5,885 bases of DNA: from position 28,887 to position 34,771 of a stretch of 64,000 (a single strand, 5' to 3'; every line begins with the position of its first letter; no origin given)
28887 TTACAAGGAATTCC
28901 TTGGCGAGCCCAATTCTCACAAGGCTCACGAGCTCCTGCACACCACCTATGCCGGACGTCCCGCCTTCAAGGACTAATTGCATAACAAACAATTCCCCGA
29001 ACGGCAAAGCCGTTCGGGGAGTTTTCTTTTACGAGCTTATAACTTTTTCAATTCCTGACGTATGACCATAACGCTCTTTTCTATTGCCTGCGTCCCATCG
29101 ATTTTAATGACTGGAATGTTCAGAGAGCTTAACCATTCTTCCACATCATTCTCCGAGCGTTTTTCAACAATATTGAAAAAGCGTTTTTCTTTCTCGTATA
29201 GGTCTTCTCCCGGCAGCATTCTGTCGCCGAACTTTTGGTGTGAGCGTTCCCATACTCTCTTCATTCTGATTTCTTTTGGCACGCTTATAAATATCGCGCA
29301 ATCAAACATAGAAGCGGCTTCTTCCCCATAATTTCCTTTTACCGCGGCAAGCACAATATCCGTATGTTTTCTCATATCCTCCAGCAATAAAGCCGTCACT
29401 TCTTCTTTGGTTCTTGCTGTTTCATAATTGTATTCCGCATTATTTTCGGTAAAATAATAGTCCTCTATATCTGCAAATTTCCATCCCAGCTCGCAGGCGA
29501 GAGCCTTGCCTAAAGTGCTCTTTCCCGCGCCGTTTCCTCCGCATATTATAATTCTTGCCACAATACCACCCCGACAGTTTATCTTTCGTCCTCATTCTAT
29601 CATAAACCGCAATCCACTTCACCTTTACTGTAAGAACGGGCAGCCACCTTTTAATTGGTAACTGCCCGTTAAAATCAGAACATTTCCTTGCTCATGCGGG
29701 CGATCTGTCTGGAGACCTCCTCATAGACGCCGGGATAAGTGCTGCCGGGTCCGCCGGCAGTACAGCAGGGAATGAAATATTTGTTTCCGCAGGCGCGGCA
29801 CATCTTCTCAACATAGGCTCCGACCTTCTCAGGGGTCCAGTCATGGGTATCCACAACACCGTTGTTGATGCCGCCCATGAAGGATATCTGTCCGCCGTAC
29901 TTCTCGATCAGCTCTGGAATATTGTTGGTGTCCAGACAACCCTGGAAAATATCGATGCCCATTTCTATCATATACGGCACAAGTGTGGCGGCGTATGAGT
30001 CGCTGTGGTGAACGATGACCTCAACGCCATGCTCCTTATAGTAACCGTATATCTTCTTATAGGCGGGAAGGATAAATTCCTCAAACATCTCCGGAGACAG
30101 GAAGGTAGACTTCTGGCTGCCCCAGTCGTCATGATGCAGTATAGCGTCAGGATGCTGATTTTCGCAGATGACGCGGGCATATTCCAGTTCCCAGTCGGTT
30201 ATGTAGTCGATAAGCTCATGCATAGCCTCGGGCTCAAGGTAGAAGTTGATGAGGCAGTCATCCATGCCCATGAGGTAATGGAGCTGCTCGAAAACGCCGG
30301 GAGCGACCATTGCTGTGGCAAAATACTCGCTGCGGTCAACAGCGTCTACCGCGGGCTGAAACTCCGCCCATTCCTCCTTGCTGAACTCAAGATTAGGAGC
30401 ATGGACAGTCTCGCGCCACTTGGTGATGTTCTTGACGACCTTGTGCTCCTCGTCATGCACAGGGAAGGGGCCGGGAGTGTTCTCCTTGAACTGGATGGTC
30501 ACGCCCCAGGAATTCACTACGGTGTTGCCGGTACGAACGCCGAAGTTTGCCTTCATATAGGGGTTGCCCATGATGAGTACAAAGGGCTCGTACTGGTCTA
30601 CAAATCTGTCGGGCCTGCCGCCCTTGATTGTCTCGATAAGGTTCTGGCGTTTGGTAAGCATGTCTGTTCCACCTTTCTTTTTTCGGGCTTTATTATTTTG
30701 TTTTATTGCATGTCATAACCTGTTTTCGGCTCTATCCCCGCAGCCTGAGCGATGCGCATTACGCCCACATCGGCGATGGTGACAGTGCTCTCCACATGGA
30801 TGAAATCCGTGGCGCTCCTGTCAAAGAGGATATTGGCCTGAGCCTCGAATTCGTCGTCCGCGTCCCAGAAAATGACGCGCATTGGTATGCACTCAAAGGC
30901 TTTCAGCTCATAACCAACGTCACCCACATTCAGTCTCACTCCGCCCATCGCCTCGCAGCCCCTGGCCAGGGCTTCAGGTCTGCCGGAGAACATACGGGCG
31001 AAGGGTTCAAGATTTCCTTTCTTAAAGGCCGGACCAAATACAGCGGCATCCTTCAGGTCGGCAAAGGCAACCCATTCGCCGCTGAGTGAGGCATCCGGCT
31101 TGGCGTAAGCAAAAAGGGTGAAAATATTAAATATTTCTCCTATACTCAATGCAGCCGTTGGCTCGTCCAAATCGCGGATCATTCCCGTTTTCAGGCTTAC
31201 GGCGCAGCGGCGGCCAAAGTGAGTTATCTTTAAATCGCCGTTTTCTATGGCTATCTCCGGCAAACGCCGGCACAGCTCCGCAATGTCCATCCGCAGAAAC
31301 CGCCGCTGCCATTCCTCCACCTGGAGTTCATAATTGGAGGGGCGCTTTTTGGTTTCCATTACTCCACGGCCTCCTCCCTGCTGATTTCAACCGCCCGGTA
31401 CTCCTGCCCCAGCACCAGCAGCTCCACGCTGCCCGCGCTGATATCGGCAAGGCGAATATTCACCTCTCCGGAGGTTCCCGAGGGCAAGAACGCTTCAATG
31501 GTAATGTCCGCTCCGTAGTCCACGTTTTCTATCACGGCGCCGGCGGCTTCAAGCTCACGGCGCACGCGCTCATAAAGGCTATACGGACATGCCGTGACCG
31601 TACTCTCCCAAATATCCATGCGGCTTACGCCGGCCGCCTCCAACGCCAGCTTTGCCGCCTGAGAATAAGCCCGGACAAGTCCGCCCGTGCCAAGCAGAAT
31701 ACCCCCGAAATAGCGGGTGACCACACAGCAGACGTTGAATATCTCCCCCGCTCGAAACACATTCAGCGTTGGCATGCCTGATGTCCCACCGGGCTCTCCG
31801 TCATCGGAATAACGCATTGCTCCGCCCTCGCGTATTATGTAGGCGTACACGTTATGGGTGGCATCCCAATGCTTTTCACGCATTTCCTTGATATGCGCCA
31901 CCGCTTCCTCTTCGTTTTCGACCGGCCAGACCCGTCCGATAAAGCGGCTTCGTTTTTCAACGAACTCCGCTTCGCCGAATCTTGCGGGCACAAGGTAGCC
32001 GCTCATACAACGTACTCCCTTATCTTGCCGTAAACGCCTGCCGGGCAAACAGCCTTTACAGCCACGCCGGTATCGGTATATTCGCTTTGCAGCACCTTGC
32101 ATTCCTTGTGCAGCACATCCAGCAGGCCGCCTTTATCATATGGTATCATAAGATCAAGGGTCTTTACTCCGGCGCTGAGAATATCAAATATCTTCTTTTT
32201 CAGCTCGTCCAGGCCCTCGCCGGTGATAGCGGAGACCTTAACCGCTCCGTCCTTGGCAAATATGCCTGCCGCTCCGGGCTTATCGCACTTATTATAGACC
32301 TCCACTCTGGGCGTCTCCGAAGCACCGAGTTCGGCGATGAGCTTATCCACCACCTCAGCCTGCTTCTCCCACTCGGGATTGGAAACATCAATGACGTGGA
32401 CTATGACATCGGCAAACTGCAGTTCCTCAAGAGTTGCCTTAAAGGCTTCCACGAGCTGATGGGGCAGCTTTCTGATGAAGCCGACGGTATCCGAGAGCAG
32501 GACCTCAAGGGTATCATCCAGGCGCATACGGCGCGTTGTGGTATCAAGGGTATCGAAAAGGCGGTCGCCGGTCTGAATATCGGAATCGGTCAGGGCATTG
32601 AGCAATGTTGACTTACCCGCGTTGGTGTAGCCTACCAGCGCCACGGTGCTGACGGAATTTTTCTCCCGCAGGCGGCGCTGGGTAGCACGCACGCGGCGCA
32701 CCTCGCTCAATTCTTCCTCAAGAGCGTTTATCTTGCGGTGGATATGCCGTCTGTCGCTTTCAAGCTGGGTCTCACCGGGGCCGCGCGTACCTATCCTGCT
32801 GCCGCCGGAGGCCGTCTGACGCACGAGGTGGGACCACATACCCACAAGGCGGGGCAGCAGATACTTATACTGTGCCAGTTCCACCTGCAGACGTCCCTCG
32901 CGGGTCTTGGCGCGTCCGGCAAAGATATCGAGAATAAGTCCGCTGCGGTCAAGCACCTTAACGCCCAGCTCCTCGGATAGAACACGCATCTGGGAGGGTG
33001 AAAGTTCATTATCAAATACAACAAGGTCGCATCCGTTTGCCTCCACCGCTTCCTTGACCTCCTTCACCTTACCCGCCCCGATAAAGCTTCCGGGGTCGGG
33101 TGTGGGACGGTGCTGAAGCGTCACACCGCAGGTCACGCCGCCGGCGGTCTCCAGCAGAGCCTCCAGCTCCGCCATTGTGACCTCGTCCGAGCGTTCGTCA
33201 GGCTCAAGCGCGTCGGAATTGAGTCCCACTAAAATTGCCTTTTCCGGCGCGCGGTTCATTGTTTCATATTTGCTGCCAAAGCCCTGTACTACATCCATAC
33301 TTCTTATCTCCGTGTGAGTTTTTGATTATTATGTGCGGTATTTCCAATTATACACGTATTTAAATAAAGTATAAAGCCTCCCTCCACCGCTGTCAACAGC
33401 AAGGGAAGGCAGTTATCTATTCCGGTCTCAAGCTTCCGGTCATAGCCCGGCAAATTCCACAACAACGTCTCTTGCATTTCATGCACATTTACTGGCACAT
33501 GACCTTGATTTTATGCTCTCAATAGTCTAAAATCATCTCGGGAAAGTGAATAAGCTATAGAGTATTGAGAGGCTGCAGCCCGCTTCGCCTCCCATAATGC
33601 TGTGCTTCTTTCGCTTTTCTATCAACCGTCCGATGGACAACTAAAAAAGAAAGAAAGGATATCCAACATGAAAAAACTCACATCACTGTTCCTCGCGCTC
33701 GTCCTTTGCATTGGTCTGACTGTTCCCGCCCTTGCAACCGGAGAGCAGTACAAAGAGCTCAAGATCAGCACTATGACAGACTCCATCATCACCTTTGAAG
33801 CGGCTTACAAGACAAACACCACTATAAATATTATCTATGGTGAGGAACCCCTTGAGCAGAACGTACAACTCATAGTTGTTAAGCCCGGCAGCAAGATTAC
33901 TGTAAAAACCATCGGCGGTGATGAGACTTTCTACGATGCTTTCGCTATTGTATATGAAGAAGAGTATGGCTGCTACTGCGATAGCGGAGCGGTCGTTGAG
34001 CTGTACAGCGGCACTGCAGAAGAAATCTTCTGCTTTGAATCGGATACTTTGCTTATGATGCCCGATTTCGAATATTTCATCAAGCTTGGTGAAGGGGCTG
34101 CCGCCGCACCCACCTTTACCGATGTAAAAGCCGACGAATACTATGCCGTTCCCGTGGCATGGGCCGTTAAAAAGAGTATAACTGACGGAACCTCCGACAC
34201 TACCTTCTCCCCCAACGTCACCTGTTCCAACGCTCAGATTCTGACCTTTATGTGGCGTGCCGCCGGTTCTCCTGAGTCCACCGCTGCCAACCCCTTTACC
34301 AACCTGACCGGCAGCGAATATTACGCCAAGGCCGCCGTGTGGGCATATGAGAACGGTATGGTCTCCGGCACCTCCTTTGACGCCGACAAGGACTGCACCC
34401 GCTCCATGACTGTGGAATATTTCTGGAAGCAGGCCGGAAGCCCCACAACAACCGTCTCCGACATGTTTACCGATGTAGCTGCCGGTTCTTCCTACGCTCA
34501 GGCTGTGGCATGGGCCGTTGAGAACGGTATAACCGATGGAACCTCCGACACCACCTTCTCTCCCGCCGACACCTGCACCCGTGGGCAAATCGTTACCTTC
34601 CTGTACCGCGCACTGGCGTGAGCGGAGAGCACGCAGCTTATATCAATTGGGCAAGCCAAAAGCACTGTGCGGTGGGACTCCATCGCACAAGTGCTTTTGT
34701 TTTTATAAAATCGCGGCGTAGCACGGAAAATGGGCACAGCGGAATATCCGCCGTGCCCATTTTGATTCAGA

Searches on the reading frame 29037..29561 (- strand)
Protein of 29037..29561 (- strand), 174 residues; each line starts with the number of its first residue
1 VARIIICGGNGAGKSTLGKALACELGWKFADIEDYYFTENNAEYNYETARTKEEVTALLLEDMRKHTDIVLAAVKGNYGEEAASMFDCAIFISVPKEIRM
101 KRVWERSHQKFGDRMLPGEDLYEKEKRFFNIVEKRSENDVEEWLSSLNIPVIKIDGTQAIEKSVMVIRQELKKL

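Call 59: search_protein_families(library=pfam, max_evalue=0.00001, proteins=[window:29037-29561:-])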
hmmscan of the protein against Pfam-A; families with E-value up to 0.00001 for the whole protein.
window:29037-29561:- (174 aa): 2 families
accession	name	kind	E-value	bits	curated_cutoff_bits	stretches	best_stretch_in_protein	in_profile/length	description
PF13238.12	AAA_18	-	1.5e-08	35.6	29.4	1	4-108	1-113/128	AAA domain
PF01202.28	SKI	-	7e-06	26.7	22.1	0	11-104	2-103/159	Shikimate kinase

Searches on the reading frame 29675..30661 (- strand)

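Call 60: search_protein_families(library=pfam, max_evalue=0.00001, proteins=[window:29675-30661:-])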
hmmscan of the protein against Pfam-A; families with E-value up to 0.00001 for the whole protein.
window:29675-30661:- (328 aa): 1 family
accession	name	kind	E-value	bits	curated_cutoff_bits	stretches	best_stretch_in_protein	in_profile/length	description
PF01208.23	URO-D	-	1.3e-17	64.3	23.9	1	114-293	137-316/346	Uroporphyrinogen decarboxylase (URO-D)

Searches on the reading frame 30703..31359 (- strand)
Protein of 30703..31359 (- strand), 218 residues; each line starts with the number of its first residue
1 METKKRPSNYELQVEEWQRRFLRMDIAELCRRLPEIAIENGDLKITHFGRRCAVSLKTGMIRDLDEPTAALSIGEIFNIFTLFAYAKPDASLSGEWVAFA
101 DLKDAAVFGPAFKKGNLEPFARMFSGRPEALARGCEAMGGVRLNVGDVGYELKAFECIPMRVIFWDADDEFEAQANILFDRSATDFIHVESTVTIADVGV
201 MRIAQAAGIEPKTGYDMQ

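Call 60: search_protein_families(library=pfam, max_evalue=0.00001, proteins=[window:30703-31359:-])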
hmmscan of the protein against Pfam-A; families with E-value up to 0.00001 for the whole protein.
window:30703-31359:- (218 aa): 1 family
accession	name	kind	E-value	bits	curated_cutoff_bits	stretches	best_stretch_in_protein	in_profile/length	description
PF12654.12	DUF3786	-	9.1e-47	159.3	27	1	25-200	1-174/176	Domain of unknown function (DUF3786)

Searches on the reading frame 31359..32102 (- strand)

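Call 60: search_protein_families(library=pfam, max_evalue=0.00001, proteins=[window:31359-32102:-])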
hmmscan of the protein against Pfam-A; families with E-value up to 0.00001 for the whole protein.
window:31359-32102:- (247 aa): 2 families
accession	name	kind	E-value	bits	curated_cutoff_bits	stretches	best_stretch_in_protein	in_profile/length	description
PF01205.25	UPF0029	-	6.8e-38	129.4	27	1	50-154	1-107/107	Uncharacterized protein family UPF0029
PF09186.17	DUF1949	-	7.4e-12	45.4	23.7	1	171-224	2-55/56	Domain of unknown function (DUF1949)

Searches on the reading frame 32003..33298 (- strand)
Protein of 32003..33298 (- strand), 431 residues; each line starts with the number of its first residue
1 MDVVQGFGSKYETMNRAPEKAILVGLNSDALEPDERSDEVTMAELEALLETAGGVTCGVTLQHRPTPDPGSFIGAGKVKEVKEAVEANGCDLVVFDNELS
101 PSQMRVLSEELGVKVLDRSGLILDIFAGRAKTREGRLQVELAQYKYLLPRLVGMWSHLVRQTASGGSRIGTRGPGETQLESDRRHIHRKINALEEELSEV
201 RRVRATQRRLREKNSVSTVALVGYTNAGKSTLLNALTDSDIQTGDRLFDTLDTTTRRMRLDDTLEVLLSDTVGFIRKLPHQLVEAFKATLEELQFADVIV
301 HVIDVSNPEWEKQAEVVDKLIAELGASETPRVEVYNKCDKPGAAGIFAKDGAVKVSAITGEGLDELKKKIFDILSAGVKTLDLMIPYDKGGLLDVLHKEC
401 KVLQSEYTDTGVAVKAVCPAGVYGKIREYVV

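Call 60: search_protein_families(library=pfam, max_evalue=0.00001, proteins=[window:32003-33298:-])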
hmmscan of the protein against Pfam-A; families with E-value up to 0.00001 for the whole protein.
window:32003-33298:- (431 aa): 5 families
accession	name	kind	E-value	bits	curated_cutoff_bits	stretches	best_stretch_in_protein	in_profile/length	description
PF13167.11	GTP-bdg_N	-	7.4e-31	107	25.4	1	41-127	3-89/89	GTP-binding GTPase N-terminal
PF16360.10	GTP-bdg_M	-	5.3e-30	104.2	29.5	1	129-211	1-79/79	GTP-binding GTPase Middle Region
PF01926.29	MMR_HSR1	-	4.9e-22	78.6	21.9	1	218-337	1-113/113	50S ribosome-binding GTPase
PF02421.24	FeoB_N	-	1.6e-07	31.4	27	1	218-310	2-93/156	Ferrous iron transport protein B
PF19275.4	HflX_C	-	1.7e-06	28.4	26.4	1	349-411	9-71/102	HflX C-terminal domain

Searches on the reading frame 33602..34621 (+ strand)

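Call 60: search_protein_families(library=pfam, max_evalue=0.00001, proteins=[window:33602-34621:+])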
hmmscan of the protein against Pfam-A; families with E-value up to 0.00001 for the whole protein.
window:33602-34621:+ (339 aa): 1 family
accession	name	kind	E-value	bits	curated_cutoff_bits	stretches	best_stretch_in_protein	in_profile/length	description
PF00395.25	SLH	-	1.8e-18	66.7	20.8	1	289-329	2-42/44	S-layer homology domain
